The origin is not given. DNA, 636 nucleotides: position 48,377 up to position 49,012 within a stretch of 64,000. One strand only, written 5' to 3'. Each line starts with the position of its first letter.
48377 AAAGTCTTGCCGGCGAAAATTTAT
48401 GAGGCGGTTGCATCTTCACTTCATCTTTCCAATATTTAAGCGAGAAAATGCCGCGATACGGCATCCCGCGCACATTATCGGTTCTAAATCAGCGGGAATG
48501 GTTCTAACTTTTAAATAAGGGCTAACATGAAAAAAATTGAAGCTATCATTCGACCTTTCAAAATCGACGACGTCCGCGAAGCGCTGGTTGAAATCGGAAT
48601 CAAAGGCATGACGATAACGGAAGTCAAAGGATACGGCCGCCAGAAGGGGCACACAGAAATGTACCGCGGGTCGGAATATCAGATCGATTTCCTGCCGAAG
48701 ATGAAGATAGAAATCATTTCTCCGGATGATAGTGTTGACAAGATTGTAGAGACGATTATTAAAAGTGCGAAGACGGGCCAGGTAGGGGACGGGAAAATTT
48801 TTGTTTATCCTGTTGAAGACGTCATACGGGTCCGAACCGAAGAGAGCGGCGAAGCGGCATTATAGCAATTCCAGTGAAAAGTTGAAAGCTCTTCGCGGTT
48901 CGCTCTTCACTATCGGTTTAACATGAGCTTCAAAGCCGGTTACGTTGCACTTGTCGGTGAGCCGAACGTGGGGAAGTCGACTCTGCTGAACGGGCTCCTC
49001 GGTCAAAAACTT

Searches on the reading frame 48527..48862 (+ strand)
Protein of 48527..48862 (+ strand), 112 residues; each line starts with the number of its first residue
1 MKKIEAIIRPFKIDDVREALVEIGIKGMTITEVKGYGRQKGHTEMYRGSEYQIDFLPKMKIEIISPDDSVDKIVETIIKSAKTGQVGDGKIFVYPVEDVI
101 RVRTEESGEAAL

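Call 69: search_protein_families(library=pfam, proteins=[window:48527-48862:+], max_evalue=0.1)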
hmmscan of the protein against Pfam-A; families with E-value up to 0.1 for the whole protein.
window:48527-48862:+ (112 aa): 2 families
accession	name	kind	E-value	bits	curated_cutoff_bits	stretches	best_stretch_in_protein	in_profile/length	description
PF00543.27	P-II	-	2.3e-36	124.6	25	1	1-106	1-102/102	Nitrogen regulatory protein P-II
PF06153.16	CdAMP_rec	-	0.065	13.9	27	0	55-101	62-108/109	Cyclic-di-AMP receptor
